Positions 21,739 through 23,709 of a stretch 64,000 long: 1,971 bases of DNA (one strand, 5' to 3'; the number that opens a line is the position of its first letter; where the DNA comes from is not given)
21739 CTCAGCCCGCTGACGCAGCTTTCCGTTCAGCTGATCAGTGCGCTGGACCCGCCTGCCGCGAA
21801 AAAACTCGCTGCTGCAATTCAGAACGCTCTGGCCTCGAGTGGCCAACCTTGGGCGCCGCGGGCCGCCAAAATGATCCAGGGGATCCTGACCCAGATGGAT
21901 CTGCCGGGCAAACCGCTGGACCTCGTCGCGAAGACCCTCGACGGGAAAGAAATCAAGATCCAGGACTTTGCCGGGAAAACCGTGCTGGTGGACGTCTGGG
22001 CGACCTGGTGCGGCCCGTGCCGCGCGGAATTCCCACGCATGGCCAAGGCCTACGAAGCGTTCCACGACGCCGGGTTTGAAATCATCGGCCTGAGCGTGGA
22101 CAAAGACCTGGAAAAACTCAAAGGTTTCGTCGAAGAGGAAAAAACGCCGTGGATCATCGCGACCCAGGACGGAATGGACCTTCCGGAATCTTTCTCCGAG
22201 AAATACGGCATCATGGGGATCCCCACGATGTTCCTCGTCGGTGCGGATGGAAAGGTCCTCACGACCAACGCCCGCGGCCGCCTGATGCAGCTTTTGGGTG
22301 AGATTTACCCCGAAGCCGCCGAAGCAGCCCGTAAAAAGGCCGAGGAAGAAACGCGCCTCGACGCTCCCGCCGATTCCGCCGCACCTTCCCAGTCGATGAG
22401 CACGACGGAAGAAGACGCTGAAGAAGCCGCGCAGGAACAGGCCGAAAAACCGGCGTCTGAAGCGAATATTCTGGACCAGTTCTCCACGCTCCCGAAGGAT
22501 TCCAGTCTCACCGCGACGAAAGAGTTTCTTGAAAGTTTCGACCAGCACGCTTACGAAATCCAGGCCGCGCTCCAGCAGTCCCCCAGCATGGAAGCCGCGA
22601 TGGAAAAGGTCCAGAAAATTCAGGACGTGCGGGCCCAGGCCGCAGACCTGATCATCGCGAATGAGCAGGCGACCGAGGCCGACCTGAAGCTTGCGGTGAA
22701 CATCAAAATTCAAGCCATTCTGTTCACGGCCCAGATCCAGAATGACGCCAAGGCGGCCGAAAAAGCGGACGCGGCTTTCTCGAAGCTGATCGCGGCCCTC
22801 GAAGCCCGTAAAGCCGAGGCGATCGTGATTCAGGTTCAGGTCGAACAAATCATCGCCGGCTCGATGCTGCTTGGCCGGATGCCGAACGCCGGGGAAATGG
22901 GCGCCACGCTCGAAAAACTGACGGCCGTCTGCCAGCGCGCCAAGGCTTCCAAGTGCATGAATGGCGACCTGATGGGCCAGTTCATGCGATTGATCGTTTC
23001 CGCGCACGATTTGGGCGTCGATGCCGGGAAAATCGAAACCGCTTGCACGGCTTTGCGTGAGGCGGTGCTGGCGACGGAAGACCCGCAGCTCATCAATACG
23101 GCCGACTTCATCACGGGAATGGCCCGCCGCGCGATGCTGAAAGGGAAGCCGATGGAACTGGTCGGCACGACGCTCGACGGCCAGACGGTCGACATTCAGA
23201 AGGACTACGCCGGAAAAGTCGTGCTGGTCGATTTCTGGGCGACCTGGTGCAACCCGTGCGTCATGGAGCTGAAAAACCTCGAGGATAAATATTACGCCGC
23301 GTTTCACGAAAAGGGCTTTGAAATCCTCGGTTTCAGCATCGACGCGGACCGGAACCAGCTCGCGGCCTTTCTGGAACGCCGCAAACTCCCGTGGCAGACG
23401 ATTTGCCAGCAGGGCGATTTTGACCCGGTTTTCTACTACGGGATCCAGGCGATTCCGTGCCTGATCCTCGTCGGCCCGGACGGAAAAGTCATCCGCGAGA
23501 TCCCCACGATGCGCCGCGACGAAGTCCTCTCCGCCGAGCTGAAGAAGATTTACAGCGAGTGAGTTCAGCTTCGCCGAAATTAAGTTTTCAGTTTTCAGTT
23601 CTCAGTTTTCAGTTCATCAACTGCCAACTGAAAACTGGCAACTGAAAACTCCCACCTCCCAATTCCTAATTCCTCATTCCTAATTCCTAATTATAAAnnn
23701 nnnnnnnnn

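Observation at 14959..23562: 2,867-aa lipoprotein carrying four extracytoplasmic thioredoxin (TlpA/ResA-like) domains on a repetitive helical scaffold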

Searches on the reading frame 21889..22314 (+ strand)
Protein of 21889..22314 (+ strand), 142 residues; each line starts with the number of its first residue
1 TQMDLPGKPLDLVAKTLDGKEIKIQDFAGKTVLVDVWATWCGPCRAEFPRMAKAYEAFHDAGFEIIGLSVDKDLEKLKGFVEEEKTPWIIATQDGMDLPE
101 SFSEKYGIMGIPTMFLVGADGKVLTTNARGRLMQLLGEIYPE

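Call 68: search_protein_families(library=ncbifam, proteins=[window:21889-22314:+], max_evalue=1e-8)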
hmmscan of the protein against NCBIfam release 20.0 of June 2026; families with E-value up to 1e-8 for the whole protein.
window:21889-22314:+ (142 aa): 7 families
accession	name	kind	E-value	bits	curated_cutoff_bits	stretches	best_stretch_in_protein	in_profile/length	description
NF002854.0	PRK03147.1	subfamily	4.5e-25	88.5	170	1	11-126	44-155/176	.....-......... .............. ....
NF047696.1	ThlDiSintTplARhiz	equivalog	1.2e-21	77.5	230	1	11-125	79-195/219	thiol:disulfide interchange protein TlpA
NF041202.1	StoA_CxxC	exception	3.1e-16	59.7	210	1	11-125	35-146/163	endospore biogenesis thiol-disulfide oxidoreductase StoA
TIGR00385.1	dsbE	subfamily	3e-14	53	123.15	1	28-126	62-153/173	DsbE family thiol:disulfide interchange protein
NF041054.1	WAxxUGC_long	equivalog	4.3e-12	46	300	1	11-123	86-194/354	ResA-like WAxxUGC motif-containing protein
TIGR01068.1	thioredoxin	equivalog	1.9e-11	44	96.8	0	30-74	15-58/101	thioredoxin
NF011941.0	PRK15412.1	equivalog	4.6e-10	39.3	359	1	28-123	67-155/185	thiol:disulfide interchange protein DsbE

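Call 73: find_homologous_proteins(query=window:21889-22314:+, max_evalue=1e-10)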
Query window:21889-22314:+ (142 aa): 129 proteins with E <= 1e-10 among 226 candidates; the best 120 are listed.
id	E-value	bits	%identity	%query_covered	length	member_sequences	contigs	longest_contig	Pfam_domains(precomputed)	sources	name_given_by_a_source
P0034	2.4e-38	149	49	99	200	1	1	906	PF00085.27,PF08534.17,PF00255.26,PF13905.13,PF13098.14,PF00578.28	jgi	jgi:thiol-disulfide isomerase/thioredoxin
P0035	9.3e-37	144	50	91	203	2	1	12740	PF00085.27,PF08534.17,PF00255.26,PF13905.13,PF13098.14,PF00578.28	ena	-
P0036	7.2e-33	131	44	94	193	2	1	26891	PF00085.27,PF08534.17,PF13905.13,PF13098.14,PF00578.28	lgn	-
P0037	1.1e-27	115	50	77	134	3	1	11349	PF00085.27,PF08534.17,PF13905.13,PF00578.28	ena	-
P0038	1.8e-23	101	47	80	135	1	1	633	PF00085.27,PF08534.17,PF13905.13,PF13098.14,PF00578.28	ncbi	-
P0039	1.6e-21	95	39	80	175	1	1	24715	PF00085.27,PF08534.17,PF13905.13,PF13098.14,PF00578.28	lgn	-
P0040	1.5e-20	91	37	97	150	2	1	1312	PF00085.27,PF08534.17,PF13905.13,PF13098.14,PF00578.28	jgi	jgi:thiol-disulfide isomerase/thioredoxin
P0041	1.3e-18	85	42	77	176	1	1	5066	PF00085.27,PF08534.17,PF13905.13,PF00578.28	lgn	-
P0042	2.0e-18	85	38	78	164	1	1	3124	PF00085.27,PF08534.17,PF13905.13,PF13098.14,PF00578.28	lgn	-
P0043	3.9e-18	84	38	85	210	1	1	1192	PF00085.27,PF08534.17,PF13905.13,PF13098.14,PF00578.28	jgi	jgi:peroxiredoxin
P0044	5.5e-18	83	38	82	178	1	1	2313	PF00085.27,PF08534.17,PF00255.26,PF13905.13,PF13098.14,PF00578.28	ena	-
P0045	8.1e-18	83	38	85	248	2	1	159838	PF00085.27,PF08534.17,PF00255.26,PF13905.13,PF00578.28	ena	-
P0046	9.2e-18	82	36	92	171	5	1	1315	PF00085.27,PF08534.17,PF00255.26,PF13905.13,PF13098.14,PF00578.28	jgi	jgi:peroxiredoxin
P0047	9.6e-18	82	34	80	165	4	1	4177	PF00085.27,PF08534.17,PF13905.13,PF13098.14,PF00578.28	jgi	-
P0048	1.0e-17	82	36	92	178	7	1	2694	PF00085.27,PF08534.17,PF00255.26,PF13905.13,PF13098.14,PF00578.28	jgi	jgi:peroxiredoxin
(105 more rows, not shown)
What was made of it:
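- Closest known: TlpA / ResA / CcmG. Different: Known members are single-domain proteins of about 130-250 aa (call 73).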

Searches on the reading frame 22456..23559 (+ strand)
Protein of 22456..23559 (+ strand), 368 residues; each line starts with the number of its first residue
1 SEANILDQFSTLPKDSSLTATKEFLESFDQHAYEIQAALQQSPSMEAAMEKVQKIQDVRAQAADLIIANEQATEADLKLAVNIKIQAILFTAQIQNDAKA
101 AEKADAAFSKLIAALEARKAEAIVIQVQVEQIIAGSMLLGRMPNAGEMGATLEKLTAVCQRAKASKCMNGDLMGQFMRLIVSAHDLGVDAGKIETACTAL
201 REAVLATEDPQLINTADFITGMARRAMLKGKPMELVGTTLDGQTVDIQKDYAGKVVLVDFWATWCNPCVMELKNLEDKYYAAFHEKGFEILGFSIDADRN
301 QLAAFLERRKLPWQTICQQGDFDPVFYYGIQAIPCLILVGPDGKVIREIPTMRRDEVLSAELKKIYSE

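Call 31: search_solved_structures(query=window:22456-23559:+, max_evalue=0.001, show_alignments=2)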
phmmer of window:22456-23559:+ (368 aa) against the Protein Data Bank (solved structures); distinct sequences matched with E-value up to 0.001: 120 (the best 60 are shown).
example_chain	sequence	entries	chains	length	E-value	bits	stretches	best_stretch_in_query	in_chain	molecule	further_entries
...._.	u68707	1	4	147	7.5e-17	64.8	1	233-365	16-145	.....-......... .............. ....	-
2lrn_A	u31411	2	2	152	6.5e-15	58.4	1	235-356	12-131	Thiol:disulfide interchange protein | Putative thiol-disulfide oxidoreductase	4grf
3fkf_A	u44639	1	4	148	2.4e-11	46.7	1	251-364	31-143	thiol-disulfide oxidoreductase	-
1st9_A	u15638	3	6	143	4.8e-11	45.7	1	241-351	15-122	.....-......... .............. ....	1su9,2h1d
3gl3_A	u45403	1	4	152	5.6e-11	45.5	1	240-349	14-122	Putative Thiol:disulfide interchange protein DsbE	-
2f9s_A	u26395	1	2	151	5.8e-11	45.5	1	241-351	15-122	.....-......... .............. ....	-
2h1b_A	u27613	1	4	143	1.3e-10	44.4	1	241-351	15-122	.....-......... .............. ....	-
3fw2_A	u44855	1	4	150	1.3e-10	44.3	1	251-355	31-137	thiol-disulfide oxidoreductase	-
3c73_A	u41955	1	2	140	8.5e-10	41.6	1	241-351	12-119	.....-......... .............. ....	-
2h19_A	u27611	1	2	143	8.7e-10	41.6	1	241-351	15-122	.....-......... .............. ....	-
2h1a_A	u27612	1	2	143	8.7e-10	41.6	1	241-351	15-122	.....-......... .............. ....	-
2lja_A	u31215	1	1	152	1e-09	41.3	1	239-355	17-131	Putative thiol-disulfide oxidoreductase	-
3c71_A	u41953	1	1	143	1.6e-09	40.7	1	241-351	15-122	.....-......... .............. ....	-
2m72_A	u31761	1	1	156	5.4e-09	39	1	239-347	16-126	Uncharacterized thioredoxin-like protein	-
3kcm_A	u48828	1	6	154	6.9e-09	38.6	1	237-349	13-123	Thioredoxin family protein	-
4hqz_A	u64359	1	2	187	1.2e-05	28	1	236-293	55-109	Thioredoxin family protein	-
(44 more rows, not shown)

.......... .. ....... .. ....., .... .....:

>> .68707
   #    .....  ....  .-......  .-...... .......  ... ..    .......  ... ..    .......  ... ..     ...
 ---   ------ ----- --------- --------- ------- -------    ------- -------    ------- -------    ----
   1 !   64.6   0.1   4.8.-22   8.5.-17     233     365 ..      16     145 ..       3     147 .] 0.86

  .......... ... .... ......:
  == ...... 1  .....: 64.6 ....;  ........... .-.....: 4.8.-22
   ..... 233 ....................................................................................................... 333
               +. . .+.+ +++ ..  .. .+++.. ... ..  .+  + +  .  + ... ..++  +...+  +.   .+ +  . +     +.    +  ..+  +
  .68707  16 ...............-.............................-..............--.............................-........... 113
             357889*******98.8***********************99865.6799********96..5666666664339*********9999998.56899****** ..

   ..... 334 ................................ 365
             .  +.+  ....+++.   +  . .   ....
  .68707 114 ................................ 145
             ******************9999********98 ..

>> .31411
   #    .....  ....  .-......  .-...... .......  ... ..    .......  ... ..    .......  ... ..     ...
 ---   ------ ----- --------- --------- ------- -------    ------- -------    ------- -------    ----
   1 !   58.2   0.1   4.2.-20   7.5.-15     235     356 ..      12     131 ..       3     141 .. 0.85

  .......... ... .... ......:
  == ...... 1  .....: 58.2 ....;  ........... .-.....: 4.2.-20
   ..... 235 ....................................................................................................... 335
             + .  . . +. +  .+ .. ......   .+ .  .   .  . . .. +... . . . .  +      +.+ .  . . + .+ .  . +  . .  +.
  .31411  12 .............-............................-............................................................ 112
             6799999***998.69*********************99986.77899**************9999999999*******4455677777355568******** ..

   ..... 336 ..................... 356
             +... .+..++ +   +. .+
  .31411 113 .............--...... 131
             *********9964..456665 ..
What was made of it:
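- On ResA subfamily (NCBIfam NF002854): It aligns to the Glu of B. anthracis ResA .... (call 31).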

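Call 38: predict_structure(alignment_id=A2)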
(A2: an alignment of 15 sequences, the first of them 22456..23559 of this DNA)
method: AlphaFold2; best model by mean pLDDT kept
length: 368 residues; sequences in the alignment: 15
mean_pLDDT: 91.5   pTM: 0.82
mean pLDDT of the five models: 91.5, 91.0, 90.4, 90.0, 89.6
residues with pLDDT >= 90: 279; 70-90: 85; 50-70: 3; < 50: 1
segments of 3 or more residues with pLDDT < 50: none
pLDDT, mean of each block of 10 residues (from residue 1): 81 95 95 93 92 95 97 96 95 86 93 95 93 83 89 95 93 90 89 96 94 87 92 92 93 96 89 92 95 92 94 89 83 88 93 89 85
secondary structure, 60 per line:
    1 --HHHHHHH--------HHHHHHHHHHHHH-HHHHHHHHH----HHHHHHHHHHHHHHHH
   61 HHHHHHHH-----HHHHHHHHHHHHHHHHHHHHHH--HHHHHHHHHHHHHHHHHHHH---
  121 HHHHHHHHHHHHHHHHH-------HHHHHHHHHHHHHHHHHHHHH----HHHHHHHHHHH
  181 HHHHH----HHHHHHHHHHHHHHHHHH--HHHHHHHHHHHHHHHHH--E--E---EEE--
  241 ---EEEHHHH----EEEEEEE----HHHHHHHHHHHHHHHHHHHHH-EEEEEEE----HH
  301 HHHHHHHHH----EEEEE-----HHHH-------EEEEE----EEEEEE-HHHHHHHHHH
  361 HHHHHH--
elements in order: H3-9 H18-30 H32-40 H45-68 H74-95 H98-117 H121-137 H145-165 H170-185 H190-207 H210-226 E236-238 E244-246 H247-250 E255-261 H266-286 E288-294 H299-309 E314-318 H324-327 E335-339 E344-349 H351-366

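Call 41: fold_search(model_id=the predicted structure, library=pdb)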
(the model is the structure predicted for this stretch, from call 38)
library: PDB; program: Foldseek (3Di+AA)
matches with E <= 10: 1230; with E <= 0.001: 263
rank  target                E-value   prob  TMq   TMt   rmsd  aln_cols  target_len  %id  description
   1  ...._D                3.1e-08  1.00  0.33  0.82   2.4       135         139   31  Crystal Structure of Thiol-disulfide Oxidoreductase from Bacillus str. 'Ames Ancestor' (released 2013-12-18)
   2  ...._B                5.1e-08  1.00  0.34  0.83   2.4       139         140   32  Crystal Structure of Thiol-disulfide Oxidoreductase from Bacillus str. 'Ames Ancestor' (released 2013-12-18)
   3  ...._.                8.9e-08  1.00  0.33  0.78   2.7       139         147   32  Crystal Structure of Thiol-disulfide Oxidoreductase from Bacillus str. 'Ames Ancestor' (released 2013-12-18)
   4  4grf                  1.8e-07  1.00  0.33  0.81   2.3       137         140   32  Crystal structure of thioredoxin domain of thiol-disulfide oxidoreductase BVU-2223 (Target EFI-501010) from Bacteroides  (released 2012-10-10)
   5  2f9s_A                1.9e-07  1.00  0.31  0.79   2.5       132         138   23  2nd Crystal Structure Of A Soluble Domain Of ResA In The Oxidised Form (released 2006-04-18)
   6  3fkf_C                2.8e-07  1.00  0.32  0.77   2.8       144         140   26  thiol-disulfide oxidoreductase from Bacteroides fragilis NCTC 9343 (released 2009-01-20)
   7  2lrn_MODEL_1_A        4.4e-07  1.00  0.33  0.75   2.3       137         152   34  Solution structure of a thiol:disulfide interchange protein from Bacteroides sp. (released 2012-04-25)
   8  2h1b_C                4.6e-07  1.00  0.31  0.78   2.9       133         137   22  ResA E80Q (released 2006-09-19)
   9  1st9_A                4.8e-07  1.00  0.31  0.80   2.5       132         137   23  Crystal Structure of a Soluble Domain of ResA in the Oxidised Form (released 2004-05-11)
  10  3gl3_C                5.5e-07  1.00  0.32  0.80   2.9       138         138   23  Crystal structure of a putative Thiol:disulfide interchange protein DsbE from Chlorobium tepidum (released 2009-03-31)
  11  1st9_B                5.8e-07  1.00  0.30  0.78   2.5       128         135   23  Crystal Structure of a Soluble Domain of ResA in the Oxidised Form (released 2004-05-11)
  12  3fw2_A                6.0e-07  1.00  0.33  0.77   2.7       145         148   26  C-terminal domain of putative thiol-disulfide oxidoreductase from Bacteroides thetaiotaomicron. (released 2009-01-27)
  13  2h19_A                6.3e-07  1.00  0.30  0.75   2.6       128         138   23  Crystal Structure of ResA Cys77Ala Variant (released 2006-09-19)
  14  2h1a_B                6.6e-07  1.00  0.30  0.75   2.6       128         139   23  ResA C74A Variant (released 2006-09-19)
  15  3fkf_A                6.9e-07  1.00  0.32  0.77   2.9       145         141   27  thiol-disulfide oxidoreductase from Bacteroides fragilis NCTC 9343 (released 2009-01-20)
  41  4hqz_A                7.1e-06  1.00  0.29  0.69   3.6       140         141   21  Crystal structure of the pneumoccocal exposed lipoprotein thioredoxin sp_1000 (Etrx2) from Streptococcus pneumoniae st (released 2013-12-25)
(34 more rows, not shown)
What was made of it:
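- On TlpA/ResA-like extracytoplasmic thioredoxins (broad family): The AF2 model has pLDDT 91.5 and matches ResA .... with TMt 0.82-0.83 and rmsd 2.4 A (calls 38, 41).
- On PDI / ERdj5-type multi-thioredoxin proteins: All 50 listed fold matches are bacterial TlpA/ResA/CcmG-type structures (call 41).
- Closest known: TlpA / ResA / CcmG. Same: Each head has the same fold (TM-score 0.75-0.83 over about 135 residues to ResA and to Bacteroides TlpA-like structures, call 41).
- Closest known: Etrx1/Etrx2 thioredoxin-fold lipoproteins of Streptococcus pneumoniae. Same: Etrx2 (4hqz) is among the fold matches (call 41).
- PDB sequence and fold matches are to ResA, StoA, CcmG and Etrx2 (calls 31, 41). 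Structural neighbours are thiol-disulfide oxidoreductases (call 41).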

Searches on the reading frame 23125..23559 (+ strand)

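Call 68: search_protein_families(library=ncbifam, proteins=[window:23125-23559:+], max_evalue=1e-8)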
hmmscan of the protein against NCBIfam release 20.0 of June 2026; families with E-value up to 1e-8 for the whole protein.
window:23125-23559:+ (145 aa): 5 families
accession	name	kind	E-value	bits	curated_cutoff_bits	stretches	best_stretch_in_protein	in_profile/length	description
NF002854.0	PRK03147.1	subfamily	1.9e-20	73.5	170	1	12-143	45-173/176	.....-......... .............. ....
NF047696.1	ThlDiSintTplARhiz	equivalog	3.1e-11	43.5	230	1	18-84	86-151/219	thiol:disulfide interchange protein TlpA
NF041202.1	StoA_CxxC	exception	2.1e-10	40.7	210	1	8-125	32-147/163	endospore biogenesis thiol-disulfide oxidoreductase StoA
TIGR00385.1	dsbE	subfamily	2.3e-10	40.3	123.15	1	20-124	53-152/173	DsbE family thiol:disulfide interchange protein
TIGR01068.1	thioredoxin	equivalog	1.4e-09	38.1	96.8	0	30-55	14-39/101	thioredoxin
